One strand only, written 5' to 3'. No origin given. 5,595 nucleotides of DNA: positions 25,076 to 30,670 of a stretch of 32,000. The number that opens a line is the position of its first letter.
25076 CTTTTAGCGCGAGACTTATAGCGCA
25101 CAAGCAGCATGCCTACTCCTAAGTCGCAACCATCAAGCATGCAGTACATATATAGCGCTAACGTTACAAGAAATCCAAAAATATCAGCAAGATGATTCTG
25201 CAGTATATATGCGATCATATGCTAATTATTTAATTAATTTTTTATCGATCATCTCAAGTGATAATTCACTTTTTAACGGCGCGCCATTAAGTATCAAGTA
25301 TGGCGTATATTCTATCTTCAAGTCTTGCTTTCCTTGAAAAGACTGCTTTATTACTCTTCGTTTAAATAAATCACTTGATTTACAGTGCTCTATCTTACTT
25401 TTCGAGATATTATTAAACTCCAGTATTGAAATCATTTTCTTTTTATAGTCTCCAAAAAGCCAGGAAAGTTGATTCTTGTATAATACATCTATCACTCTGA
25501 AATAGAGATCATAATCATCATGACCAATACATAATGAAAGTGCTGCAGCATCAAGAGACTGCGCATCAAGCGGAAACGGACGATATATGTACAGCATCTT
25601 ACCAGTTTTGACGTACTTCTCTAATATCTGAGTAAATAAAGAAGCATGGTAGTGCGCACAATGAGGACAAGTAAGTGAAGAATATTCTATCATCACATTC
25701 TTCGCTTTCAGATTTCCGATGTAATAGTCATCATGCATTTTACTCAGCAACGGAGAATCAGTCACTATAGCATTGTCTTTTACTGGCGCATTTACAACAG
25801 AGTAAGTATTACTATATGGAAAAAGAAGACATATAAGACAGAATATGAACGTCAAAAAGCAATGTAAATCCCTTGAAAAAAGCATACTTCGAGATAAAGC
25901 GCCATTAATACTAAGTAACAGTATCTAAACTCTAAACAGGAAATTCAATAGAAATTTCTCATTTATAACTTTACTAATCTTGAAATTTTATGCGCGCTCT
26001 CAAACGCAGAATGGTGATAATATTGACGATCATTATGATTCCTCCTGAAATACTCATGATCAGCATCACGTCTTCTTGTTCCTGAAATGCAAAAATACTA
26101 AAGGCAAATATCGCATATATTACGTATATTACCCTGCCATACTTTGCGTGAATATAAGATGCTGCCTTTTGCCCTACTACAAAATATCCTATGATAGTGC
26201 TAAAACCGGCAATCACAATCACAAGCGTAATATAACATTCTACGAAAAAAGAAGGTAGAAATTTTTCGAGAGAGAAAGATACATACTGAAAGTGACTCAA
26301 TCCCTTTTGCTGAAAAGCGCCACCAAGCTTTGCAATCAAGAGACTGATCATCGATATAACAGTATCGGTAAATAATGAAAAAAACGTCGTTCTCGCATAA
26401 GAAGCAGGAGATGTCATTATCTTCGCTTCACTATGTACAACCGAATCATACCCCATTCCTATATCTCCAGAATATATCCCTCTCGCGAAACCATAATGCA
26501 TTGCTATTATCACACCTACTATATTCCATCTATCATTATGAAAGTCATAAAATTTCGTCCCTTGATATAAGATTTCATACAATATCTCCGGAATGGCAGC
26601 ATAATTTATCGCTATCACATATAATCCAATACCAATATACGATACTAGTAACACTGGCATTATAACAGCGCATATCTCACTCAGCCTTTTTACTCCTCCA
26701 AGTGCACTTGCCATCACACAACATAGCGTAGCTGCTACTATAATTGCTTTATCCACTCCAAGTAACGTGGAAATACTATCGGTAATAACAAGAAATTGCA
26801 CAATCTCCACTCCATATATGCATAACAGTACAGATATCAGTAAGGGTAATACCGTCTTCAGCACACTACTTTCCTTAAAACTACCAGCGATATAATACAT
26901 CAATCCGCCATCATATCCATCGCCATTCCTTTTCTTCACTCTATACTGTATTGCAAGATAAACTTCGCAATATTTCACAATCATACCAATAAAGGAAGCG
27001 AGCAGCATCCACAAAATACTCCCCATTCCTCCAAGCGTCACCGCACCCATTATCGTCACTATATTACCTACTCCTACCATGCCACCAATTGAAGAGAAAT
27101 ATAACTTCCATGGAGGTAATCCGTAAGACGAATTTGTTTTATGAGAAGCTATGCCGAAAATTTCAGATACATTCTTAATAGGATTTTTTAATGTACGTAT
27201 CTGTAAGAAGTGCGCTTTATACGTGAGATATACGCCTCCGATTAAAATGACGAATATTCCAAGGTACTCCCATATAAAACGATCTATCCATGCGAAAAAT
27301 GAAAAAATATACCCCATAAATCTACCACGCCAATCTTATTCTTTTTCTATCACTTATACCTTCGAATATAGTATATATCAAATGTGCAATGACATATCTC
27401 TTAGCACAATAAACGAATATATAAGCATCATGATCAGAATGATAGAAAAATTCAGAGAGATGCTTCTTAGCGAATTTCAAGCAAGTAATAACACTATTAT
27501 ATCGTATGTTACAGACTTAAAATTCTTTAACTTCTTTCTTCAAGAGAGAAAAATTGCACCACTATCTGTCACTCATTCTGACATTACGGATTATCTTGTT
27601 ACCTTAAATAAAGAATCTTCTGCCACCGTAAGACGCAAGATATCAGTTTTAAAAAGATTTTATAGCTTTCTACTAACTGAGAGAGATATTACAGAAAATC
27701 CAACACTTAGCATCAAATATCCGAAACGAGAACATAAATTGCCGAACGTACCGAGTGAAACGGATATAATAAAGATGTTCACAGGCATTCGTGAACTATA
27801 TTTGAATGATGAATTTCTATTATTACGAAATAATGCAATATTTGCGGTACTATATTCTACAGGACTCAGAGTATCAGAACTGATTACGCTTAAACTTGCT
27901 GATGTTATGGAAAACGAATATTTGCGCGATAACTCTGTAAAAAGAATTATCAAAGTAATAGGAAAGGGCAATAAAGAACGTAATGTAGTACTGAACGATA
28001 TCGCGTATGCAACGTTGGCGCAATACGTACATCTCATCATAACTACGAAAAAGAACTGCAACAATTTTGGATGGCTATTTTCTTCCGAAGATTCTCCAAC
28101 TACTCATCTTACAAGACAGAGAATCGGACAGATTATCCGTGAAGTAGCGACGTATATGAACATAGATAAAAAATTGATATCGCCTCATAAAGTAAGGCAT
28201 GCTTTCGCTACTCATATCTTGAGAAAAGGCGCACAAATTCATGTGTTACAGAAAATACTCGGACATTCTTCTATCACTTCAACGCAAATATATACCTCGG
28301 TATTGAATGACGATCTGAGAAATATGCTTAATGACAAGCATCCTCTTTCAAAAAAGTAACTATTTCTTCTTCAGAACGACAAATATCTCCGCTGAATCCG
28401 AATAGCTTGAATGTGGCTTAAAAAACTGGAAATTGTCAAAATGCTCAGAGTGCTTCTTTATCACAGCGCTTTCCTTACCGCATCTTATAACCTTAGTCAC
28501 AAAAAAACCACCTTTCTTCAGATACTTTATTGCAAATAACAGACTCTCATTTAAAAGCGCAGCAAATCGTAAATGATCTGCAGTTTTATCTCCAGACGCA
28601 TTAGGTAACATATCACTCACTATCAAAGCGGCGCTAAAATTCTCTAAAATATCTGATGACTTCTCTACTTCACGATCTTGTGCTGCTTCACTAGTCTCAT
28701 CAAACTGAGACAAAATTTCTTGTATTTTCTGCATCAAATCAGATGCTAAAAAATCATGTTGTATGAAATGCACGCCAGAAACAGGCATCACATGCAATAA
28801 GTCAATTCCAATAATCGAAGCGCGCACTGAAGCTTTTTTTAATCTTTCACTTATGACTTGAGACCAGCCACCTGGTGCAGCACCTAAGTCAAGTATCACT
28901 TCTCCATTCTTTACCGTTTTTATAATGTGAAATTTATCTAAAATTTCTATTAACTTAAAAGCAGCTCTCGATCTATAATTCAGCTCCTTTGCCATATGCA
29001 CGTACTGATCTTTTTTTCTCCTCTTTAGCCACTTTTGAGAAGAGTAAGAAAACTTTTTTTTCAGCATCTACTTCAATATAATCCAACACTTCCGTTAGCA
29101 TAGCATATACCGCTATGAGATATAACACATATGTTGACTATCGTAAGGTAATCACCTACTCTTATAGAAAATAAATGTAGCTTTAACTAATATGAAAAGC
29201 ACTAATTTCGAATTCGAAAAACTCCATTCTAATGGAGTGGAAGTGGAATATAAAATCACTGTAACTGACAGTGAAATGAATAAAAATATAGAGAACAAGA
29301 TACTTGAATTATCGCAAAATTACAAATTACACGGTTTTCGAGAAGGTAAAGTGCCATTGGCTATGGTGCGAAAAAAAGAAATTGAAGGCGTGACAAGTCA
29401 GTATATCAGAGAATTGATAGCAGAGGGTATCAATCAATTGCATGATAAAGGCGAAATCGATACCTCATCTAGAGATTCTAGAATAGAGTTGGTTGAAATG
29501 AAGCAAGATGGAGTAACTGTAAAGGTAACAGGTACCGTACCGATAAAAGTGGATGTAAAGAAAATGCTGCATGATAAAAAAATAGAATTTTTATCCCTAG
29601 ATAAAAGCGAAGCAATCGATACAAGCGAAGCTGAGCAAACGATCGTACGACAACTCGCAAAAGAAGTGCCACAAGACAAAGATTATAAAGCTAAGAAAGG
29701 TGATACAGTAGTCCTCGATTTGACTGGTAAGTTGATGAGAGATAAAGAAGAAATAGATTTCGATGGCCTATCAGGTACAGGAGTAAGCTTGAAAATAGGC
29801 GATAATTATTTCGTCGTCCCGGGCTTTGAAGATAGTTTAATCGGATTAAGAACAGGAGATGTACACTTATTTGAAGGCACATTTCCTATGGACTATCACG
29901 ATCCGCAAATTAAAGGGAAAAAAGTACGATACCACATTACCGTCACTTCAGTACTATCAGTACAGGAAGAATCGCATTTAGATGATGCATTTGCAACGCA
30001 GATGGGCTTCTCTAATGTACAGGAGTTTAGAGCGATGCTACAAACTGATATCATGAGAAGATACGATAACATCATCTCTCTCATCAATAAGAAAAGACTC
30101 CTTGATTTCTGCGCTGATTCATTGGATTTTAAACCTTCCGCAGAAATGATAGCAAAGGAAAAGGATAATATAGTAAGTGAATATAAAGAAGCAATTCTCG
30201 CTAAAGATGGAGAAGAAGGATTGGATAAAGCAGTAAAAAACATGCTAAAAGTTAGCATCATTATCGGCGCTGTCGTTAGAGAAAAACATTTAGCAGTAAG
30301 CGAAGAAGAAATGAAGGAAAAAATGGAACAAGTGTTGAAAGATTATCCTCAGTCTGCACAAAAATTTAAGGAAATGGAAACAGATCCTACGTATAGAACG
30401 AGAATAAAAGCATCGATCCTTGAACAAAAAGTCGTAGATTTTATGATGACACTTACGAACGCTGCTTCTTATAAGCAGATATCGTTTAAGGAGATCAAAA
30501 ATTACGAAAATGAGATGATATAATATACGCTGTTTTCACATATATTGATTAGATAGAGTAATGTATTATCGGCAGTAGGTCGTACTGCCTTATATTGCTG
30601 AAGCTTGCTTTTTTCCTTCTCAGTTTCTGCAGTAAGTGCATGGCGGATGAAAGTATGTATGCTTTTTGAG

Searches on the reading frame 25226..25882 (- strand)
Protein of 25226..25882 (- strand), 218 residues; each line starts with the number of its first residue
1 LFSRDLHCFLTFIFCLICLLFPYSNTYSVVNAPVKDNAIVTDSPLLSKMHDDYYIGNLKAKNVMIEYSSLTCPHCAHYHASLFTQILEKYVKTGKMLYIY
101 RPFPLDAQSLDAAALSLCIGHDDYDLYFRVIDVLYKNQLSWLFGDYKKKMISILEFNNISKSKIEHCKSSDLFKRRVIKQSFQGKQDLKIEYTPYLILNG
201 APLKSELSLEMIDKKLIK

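Call 25: search_protein_families(library=pfam, proteins=[window:25226-25882:-], max_evalue=0.001)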
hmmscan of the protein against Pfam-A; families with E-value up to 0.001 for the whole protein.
window:25226-25882:- (218 aa): 1 family
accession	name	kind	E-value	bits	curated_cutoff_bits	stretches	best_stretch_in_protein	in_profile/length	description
PF13462.12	Thioredoxin_4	-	7.8e-30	104.7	23.2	1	51-214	4-161/165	Thioredoxin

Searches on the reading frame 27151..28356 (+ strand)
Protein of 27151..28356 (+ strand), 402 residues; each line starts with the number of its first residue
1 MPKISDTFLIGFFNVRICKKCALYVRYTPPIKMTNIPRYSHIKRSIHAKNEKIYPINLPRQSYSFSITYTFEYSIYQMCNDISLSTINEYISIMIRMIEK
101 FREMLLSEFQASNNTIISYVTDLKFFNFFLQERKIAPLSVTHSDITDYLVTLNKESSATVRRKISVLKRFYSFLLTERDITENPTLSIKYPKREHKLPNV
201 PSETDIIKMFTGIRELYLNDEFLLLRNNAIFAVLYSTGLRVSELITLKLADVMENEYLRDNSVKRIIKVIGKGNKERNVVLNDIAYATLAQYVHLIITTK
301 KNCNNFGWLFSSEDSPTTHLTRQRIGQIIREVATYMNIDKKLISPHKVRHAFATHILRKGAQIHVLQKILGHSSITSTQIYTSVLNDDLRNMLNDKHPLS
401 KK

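Call 25: search_protein_families(library=pfam, proteins=[window:27151-28356:+], max_evalue=0.001)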
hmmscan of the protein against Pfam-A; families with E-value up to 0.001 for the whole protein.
window:27151-28356:+ (402 aa): 3 families
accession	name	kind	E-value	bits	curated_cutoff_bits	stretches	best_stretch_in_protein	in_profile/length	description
PF00589.27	Phage_integrase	-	7.4e-31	107.7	27.1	1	224-384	21-168/172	Phage integrase family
PF02899.23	Phage_int_SAM_1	-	6.1e-15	55.7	22.3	1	98-177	1-82/83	Phage integrase, N-terminal SAM-like domain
PF13495.12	Phage_int_SAM_4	-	0.00016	22.4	27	1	99-176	3-80/85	Phage integrase, N-terminal SAM-like domain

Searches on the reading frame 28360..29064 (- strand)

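Call 25: search_protein_families(library=pfam, proteins=[window:28360-29064:-], max_evalue=0.001)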
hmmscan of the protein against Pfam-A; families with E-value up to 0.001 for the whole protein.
window:28360-29064:- (234 aa): 1 family
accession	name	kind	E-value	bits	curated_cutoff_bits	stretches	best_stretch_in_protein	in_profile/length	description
PF01728.25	FtsJ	-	8e-45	153.4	24.1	1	30-233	1-180/181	FtsJ-like methyltransferase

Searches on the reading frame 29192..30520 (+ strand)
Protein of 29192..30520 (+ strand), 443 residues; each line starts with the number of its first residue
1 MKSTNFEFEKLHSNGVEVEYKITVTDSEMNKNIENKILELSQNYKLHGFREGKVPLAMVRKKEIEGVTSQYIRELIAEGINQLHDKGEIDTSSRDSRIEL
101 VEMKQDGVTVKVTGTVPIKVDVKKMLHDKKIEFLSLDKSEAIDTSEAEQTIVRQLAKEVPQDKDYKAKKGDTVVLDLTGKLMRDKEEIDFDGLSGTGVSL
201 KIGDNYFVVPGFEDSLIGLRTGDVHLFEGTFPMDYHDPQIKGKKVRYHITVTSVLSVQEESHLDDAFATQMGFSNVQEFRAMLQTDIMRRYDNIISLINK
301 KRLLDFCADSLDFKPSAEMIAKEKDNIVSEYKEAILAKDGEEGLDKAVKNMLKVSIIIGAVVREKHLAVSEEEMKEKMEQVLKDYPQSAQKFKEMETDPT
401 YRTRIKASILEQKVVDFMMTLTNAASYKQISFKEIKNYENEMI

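Call 25: search_protein_families(library=pfam, proteins=[window:29192-30520:+], max_evalue=0.001)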
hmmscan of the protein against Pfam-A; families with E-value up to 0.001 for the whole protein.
window:29192-30520:+ (443 aa): 3 families
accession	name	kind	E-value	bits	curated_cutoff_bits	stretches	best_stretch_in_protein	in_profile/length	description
PF05697.18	Trigger_N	-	3.2e-15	57.1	22.2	1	7-132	4-126/144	Bacterial trigger factor protein (TF)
PF05698.19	Trigger_C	-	1.5e-11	45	22.7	1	276-418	2-160/162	Bacterial trigger factor protein (TF) C-terminus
PF00254.34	FKBP_C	-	9.1e-09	36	21.1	1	165-245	3-81/94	FKBP-type peptidyl-prolyl cis-trans isomerase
